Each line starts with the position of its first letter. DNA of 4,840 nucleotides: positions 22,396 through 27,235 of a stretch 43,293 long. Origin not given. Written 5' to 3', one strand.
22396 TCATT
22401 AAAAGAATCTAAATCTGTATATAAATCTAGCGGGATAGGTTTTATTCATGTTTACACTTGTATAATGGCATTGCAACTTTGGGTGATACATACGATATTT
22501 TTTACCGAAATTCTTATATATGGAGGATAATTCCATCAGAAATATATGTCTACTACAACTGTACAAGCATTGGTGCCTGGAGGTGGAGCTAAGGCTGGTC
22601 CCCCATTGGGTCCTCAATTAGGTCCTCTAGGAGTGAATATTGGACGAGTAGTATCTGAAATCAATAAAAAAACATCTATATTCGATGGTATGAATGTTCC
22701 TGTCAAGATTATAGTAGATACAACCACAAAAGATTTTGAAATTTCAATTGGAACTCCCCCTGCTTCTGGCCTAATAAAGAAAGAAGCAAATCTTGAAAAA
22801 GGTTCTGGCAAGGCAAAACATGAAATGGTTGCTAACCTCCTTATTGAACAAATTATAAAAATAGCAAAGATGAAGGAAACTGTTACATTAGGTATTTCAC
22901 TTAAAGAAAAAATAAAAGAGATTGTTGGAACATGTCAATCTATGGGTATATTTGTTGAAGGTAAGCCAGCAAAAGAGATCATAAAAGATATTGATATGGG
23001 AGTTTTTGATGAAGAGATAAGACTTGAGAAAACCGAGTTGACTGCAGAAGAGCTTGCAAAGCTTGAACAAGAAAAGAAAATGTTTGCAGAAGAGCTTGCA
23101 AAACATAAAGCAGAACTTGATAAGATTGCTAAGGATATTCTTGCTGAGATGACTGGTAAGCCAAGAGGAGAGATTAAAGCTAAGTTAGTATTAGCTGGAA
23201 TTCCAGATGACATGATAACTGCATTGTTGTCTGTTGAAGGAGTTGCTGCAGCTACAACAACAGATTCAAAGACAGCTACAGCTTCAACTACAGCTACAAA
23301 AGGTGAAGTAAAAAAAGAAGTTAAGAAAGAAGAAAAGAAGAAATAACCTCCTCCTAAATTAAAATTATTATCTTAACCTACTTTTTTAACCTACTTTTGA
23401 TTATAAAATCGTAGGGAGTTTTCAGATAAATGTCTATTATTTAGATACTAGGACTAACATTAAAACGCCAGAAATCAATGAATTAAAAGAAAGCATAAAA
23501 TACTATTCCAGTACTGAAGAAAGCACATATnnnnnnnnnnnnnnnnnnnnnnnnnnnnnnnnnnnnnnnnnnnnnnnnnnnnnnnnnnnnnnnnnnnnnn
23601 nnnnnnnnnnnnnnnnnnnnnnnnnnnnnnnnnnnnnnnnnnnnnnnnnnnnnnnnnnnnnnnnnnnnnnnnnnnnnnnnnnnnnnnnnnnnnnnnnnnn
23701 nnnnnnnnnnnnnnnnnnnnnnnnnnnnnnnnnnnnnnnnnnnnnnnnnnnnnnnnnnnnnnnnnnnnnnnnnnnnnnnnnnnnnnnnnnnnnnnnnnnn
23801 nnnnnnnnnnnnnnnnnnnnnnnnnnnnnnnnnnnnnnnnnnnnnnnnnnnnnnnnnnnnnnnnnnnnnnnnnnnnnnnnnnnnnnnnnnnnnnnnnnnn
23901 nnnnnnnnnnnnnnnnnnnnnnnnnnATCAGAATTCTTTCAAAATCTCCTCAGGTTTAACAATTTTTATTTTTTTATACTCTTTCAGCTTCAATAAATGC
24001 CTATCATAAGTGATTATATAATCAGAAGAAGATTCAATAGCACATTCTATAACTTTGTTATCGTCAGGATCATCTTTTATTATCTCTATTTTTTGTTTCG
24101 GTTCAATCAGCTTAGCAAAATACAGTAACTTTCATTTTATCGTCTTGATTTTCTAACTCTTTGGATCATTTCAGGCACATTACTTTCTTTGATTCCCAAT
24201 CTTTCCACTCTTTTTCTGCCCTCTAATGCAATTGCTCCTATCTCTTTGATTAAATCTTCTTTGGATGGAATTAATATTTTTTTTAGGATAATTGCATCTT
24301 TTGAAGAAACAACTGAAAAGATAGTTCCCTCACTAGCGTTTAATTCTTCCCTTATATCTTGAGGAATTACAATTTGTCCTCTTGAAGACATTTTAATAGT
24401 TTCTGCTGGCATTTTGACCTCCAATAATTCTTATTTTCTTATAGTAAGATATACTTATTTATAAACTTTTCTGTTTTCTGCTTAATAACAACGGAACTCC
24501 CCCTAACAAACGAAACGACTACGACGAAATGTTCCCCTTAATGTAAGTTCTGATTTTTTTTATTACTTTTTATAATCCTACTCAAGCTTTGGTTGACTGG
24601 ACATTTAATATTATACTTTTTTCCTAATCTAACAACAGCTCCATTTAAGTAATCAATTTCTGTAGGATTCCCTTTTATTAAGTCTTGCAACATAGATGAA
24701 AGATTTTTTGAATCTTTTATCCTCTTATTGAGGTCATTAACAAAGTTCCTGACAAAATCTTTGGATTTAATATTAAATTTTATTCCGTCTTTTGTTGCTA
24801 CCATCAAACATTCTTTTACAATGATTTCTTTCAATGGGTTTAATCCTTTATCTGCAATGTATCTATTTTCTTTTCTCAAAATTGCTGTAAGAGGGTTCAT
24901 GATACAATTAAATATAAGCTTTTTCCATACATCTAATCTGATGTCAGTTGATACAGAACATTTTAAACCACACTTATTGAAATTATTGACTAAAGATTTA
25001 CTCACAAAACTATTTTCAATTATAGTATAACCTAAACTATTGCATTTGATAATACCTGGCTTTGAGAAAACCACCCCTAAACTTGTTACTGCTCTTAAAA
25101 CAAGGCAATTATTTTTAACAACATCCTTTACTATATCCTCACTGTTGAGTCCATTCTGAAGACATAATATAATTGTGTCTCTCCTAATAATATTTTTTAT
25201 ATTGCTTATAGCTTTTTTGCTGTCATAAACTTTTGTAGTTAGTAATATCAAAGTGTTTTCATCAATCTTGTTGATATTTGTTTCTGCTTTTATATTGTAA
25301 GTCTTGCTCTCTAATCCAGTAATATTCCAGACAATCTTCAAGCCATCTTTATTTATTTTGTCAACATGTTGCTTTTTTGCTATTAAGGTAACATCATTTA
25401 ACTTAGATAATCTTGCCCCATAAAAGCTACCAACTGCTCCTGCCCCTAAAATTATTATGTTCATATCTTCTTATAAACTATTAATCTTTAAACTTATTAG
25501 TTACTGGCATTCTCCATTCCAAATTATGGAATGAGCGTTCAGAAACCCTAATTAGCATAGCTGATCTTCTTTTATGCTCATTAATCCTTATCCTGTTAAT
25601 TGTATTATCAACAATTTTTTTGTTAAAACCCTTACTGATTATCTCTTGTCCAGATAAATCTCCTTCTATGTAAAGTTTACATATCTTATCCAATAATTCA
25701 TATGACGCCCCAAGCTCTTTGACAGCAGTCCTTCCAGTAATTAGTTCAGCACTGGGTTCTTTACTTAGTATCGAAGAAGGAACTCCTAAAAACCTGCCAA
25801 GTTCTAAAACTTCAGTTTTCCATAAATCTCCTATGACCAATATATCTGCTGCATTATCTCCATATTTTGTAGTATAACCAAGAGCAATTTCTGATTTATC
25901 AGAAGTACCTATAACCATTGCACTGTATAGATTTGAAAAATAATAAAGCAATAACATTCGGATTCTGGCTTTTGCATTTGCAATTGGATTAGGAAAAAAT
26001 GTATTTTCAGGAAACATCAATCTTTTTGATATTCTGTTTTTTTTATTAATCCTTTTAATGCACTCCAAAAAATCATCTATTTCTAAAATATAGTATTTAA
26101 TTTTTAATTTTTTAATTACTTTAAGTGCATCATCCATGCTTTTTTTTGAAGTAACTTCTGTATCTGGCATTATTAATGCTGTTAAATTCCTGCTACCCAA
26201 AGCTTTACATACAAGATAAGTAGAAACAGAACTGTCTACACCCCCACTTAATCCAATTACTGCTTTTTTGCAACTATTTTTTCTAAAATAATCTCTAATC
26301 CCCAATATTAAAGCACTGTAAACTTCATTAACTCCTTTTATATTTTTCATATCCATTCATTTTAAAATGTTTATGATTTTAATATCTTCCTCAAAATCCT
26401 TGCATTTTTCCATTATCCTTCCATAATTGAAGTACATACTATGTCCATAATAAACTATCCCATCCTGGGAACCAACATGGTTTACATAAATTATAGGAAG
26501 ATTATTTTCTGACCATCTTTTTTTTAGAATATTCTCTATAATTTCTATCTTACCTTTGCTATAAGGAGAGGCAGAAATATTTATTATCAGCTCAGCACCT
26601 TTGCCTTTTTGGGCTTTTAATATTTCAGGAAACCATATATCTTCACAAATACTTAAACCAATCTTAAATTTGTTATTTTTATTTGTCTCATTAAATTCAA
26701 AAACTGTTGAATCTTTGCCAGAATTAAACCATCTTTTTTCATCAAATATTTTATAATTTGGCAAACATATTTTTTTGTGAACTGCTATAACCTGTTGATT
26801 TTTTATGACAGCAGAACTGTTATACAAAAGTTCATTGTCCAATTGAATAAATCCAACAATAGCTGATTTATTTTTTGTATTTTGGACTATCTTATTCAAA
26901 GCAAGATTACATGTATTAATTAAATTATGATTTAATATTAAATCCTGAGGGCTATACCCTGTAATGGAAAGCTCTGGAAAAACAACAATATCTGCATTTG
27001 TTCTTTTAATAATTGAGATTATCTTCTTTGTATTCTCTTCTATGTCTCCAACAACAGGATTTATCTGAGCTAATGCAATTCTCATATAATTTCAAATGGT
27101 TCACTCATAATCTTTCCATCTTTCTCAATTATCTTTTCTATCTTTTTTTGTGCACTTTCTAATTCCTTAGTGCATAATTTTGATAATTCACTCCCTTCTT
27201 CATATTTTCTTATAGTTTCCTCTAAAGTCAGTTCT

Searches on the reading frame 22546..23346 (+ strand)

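Call 11: search_protein_families(library=pfam, proteins=[window:22546-23346:+], max_evalue=0.01)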
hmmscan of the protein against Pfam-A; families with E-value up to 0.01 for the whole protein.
window:22546-23346:+ (266 aa): 2 families
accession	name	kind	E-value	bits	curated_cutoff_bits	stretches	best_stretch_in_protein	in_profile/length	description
PF03946.19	Ribosomal_L11_N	-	1.9e-20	72.8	32.9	1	8-61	3-55/58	Ribosomal protein L11, N-terminal domain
PF00298.24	Ribosomal_L11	-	8.3e-19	68.2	21.4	1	70-137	2-69/69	Ribosomal protein L11, RNA binding domain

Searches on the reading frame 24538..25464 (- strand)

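Call 10: search_protein_families(library=pfam, proteins=[window:24538-25464:-], max_evalue=0.01)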
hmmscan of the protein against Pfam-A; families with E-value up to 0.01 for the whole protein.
window:24538-25464:- (308 aa): 2 families
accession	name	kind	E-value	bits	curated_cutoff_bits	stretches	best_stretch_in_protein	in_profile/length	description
PF08546.17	ApbA_C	-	6.8e-33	114.1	22.7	1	174-299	1-122/125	Ketopantoate reductase PanE/ApbA C terminal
PF02558.23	ApbA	-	1.9e-30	105.9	22.2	1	3-150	1-146/150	Ketopantoate reductase PanE/ApbA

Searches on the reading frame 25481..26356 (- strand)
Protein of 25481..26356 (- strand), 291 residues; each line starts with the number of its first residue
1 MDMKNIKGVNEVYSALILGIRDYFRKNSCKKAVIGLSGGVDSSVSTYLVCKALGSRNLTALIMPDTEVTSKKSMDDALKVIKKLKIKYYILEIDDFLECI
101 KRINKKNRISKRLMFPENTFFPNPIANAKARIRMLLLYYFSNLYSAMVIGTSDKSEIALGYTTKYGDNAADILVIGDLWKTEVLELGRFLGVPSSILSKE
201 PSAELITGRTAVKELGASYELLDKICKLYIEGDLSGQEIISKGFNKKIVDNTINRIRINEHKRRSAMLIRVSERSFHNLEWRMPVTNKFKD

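Call 10: search_protein_families(library=pfam, proteins=[window:25481-26356:-], max_evalue=0.01)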
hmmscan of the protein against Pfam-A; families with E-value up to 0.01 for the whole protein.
window:25481-26356:- (291 aa): 3 families
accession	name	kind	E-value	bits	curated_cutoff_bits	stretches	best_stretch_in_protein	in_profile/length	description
PF02540.23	NAD_synthase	-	2e-70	237.1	21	1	13-265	2-241/242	NAD synthase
PF03054.22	tRNA_Me_trans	-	3.6e-05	24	20.6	1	31-94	2-73/202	tRNA methyl transferase HUP domain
PF06508.19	QueC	-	0.0034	17.3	22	1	31-97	1-64/210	Queuosine biosynthesis protein QueC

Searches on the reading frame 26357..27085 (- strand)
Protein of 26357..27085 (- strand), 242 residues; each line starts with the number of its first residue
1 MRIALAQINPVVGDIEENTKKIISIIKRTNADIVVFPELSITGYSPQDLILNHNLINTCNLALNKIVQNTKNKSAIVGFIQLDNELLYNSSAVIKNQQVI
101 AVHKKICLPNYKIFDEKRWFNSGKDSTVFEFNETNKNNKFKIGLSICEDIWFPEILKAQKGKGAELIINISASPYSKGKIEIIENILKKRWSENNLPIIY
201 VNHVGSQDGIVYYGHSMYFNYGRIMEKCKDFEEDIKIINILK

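Call 10: search_protein_families(library=pfam, proteins=[window:26357-27085:-], max_evalue=0.01)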
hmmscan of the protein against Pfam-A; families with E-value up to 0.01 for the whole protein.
window:26357-27085:- (242 aa): 1 family
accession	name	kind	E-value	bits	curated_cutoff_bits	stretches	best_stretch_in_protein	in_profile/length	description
PF00795.27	CN_hydrolase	-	6.7e-34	117.8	23.2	1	2-239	1-245/256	Carbon-nitrogen hydrolase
